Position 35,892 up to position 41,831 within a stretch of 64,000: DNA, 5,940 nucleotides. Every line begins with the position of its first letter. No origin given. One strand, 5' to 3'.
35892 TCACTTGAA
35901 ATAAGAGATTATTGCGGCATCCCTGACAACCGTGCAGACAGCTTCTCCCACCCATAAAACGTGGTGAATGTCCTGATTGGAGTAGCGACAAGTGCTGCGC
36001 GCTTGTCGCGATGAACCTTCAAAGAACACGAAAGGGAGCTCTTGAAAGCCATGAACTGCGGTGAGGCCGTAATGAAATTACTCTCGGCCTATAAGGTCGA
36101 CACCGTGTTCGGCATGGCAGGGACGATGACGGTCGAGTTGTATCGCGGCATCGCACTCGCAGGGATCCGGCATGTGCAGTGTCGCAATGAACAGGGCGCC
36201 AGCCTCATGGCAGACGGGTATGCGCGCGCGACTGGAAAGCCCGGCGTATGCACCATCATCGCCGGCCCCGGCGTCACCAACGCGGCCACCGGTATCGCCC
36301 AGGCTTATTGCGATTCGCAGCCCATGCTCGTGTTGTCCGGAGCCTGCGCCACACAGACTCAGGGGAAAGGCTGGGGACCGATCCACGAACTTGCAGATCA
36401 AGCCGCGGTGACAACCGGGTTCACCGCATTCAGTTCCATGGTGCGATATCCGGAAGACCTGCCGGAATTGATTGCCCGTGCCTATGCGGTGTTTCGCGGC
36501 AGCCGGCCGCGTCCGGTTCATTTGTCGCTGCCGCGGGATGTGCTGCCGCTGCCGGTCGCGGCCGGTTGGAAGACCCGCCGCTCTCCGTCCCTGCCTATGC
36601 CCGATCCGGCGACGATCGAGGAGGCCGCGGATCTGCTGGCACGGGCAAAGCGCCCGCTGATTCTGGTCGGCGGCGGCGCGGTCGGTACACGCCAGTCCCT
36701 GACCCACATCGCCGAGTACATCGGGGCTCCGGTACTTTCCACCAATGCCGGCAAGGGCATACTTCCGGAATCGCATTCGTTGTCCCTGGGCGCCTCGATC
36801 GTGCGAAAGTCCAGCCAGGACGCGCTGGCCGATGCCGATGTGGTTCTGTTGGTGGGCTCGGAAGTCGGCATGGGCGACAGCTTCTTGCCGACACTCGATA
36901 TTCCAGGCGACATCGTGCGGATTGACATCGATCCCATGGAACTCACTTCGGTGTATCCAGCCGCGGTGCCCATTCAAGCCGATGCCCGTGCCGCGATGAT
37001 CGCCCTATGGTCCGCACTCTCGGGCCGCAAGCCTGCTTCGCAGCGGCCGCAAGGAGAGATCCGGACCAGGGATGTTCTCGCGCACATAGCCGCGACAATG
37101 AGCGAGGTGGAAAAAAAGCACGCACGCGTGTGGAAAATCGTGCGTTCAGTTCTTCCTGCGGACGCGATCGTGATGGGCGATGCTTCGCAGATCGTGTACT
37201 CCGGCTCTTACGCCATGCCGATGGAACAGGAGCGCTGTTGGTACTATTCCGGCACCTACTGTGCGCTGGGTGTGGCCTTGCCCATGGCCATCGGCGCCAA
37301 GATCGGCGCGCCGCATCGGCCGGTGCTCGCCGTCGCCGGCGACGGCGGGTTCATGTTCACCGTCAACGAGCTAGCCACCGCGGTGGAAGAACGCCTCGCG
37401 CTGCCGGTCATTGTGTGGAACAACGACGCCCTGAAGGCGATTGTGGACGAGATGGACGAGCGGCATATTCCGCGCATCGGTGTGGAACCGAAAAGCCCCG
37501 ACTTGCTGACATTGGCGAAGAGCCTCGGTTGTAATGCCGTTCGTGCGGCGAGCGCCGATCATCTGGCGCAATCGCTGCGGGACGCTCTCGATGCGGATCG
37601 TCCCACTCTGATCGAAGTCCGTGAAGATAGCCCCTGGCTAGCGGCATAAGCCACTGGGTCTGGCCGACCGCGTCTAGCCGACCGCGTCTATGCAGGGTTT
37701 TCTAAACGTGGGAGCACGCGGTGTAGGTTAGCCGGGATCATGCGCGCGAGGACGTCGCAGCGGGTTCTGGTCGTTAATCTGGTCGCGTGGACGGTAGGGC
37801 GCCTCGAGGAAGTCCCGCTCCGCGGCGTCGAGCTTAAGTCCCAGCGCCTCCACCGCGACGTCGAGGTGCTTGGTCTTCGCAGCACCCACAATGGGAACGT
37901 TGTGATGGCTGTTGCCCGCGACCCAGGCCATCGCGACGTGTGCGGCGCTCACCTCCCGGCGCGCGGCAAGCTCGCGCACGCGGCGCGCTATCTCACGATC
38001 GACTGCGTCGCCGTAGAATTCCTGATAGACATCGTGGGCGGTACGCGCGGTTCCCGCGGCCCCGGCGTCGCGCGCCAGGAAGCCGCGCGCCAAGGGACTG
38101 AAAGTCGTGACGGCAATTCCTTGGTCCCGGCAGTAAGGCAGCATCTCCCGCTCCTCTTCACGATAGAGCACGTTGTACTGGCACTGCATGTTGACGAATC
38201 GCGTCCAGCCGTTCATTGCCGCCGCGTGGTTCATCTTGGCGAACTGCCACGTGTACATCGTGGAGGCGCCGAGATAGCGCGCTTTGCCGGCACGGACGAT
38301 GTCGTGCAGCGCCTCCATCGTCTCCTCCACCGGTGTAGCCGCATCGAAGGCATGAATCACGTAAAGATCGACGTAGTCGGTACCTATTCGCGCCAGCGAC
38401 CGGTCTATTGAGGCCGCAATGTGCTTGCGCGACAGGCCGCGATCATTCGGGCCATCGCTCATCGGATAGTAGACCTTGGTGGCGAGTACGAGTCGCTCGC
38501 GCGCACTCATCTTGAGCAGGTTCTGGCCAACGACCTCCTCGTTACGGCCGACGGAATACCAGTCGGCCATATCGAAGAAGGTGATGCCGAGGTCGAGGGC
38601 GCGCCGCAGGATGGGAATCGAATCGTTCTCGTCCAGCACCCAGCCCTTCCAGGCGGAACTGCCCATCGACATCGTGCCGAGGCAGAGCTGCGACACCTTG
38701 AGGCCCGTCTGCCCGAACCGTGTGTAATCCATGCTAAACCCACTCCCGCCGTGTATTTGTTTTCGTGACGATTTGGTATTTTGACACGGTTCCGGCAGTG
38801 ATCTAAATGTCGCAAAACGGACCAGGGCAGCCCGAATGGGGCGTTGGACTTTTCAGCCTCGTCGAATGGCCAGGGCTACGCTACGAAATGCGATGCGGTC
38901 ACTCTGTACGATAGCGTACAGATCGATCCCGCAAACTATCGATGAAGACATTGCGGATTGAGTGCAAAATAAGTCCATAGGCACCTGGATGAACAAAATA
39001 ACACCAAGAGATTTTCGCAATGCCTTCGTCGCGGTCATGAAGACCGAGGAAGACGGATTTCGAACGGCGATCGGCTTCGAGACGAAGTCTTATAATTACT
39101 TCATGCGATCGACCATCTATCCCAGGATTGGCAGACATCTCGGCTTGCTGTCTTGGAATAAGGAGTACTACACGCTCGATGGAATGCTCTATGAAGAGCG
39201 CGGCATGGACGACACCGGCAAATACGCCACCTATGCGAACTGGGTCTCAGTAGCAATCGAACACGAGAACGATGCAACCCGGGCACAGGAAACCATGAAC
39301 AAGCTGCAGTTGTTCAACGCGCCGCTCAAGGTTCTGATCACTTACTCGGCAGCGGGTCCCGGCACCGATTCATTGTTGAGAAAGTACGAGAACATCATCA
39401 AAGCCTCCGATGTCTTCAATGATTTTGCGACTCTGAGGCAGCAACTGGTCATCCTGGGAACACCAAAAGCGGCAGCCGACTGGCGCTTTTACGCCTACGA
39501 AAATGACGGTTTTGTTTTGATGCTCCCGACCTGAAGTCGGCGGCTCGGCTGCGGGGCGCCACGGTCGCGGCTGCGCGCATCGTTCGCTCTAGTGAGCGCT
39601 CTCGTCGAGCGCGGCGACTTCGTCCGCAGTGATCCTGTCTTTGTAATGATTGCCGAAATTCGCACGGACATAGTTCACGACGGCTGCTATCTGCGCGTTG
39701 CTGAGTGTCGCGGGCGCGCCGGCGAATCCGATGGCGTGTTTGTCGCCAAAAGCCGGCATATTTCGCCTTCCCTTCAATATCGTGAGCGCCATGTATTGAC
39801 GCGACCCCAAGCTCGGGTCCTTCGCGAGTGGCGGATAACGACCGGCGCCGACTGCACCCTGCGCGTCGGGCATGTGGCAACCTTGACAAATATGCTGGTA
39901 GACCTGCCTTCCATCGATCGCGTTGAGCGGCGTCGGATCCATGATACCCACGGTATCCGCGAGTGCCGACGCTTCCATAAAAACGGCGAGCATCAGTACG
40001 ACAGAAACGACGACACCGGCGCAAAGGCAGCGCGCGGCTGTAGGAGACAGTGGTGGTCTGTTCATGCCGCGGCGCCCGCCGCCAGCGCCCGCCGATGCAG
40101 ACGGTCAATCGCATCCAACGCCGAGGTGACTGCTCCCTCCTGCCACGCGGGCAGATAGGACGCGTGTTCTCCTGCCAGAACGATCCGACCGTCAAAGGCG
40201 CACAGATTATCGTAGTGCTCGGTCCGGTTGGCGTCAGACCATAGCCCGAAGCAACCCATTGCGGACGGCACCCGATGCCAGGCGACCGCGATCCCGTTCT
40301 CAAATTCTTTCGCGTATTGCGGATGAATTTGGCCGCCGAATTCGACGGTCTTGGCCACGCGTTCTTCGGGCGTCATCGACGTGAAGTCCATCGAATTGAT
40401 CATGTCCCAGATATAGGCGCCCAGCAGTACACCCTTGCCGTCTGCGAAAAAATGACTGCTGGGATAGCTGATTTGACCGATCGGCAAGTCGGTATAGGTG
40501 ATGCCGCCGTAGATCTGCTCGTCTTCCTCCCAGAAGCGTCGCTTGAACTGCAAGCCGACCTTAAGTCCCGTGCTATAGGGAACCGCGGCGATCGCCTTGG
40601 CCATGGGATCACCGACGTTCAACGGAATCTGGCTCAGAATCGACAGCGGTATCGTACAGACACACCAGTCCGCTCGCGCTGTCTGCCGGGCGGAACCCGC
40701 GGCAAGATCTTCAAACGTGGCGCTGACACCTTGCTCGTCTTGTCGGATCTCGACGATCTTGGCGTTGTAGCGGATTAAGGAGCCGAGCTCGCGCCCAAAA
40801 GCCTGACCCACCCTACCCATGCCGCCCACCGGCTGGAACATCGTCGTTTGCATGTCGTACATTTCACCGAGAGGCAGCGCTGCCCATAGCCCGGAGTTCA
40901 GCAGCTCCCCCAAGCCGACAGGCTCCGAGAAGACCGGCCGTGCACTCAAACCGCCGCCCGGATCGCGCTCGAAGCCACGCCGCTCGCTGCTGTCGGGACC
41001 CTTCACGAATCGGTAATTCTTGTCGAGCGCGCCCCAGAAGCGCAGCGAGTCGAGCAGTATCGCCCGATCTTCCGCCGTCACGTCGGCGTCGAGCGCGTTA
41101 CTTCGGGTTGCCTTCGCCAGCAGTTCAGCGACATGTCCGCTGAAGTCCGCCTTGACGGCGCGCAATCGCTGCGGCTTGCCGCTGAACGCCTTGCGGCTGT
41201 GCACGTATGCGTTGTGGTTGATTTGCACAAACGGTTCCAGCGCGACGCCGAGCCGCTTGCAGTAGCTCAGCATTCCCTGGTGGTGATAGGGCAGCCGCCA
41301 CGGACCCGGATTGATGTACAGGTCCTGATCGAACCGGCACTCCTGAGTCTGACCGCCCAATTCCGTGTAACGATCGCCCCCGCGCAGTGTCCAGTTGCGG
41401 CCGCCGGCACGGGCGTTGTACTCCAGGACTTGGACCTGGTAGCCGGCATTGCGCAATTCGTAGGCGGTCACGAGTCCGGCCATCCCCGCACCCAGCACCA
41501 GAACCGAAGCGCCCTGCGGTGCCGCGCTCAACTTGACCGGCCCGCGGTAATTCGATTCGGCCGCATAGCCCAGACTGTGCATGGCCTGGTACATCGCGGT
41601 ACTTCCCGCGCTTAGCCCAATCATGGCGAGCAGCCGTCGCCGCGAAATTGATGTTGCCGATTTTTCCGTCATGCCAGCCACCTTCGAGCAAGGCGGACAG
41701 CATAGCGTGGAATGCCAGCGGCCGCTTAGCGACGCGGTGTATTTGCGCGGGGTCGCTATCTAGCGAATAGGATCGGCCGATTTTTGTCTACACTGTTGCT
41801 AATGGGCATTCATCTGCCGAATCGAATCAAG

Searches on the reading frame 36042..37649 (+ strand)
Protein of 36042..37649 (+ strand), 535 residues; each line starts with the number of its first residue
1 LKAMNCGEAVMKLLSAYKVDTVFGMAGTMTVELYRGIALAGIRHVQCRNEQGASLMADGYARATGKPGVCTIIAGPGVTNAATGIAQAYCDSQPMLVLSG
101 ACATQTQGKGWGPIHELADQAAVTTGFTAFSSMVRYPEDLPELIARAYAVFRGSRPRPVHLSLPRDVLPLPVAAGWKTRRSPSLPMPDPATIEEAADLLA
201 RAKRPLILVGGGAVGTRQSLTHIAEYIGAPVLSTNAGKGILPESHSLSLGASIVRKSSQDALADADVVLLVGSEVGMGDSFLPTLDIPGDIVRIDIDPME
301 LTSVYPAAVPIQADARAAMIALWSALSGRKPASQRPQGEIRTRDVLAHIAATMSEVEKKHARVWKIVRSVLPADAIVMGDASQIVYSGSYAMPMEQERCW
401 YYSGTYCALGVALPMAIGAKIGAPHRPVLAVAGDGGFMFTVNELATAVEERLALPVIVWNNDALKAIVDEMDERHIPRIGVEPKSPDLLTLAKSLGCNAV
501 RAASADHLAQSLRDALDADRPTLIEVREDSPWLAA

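Call 7: search_protein_families(library=pfam, proteins=[window:36042-37649:+])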
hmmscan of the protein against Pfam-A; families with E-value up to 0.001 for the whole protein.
window:36042-37649:+ (535 aa): 3 families
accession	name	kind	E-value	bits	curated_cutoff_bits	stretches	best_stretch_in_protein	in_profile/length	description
PF02776.23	TPP_enzyme_N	-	3e-35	121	26.8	1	4-112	1-110/119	Thiamine pyrophosphate enzyme, N-terminal TPP binding domain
PF02775.26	TPP_enzyme_C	-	8.5e-33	113.7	21.9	1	388-526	3-151/151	Thiamine pyrophosphate enzyme, C-terminal TPP binding domain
PF00205.28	TPP_enzyme_M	-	7e-31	107.2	30.4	1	192-322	1-137/137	Thiamine pyrophosphate enzyme, central domain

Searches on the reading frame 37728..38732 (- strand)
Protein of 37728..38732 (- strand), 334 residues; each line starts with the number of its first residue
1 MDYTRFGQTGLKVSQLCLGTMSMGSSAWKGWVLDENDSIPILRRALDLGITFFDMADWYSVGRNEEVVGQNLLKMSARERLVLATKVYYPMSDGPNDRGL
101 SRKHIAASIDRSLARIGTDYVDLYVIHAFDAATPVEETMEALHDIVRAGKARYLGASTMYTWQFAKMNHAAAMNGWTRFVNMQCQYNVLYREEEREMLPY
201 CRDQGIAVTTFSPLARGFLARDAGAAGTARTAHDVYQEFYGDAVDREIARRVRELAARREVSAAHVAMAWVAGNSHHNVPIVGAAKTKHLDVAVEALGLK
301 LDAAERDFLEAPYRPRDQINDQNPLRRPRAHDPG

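Call 62: search_protein_families(library=pfam, max_evalue=0.00001, proteins=[window:37728-38732:-])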
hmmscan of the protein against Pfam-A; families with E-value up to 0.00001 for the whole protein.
window:37728-38732:- (334 aa): 1 family
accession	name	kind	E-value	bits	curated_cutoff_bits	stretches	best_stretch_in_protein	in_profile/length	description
PF00248.27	Aldo_ket_red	-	2.3e-67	227.6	24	1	16-305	2-282/291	Aldo/keto reductase family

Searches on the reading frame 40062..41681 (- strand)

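Call 63: search_protein_families(library=pfam, max_evalue=0.00001, proteins=[window:40062-41681:-])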
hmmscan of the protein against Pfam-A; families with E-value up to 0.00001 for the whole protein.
window:40062-41681:- (539 aa): 3 families
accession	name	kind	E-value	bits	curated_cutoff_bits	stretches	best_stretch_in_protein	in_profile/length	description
PF01593.30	Amino_oxidase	-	5.2e-54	184.6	19.8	1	67-524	1-438/443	Flavin containing amine oxidoreductase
PF13450.12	NAD_binding_8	-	1.3e-08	35.4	21.9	1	62-95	1-34/68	NAD(P)-binding Rossmann-like domain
PF01266.30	DAO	-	3.7e-07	30.4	27.9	1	60-97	2-43/353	FAD dependent oxidoreductase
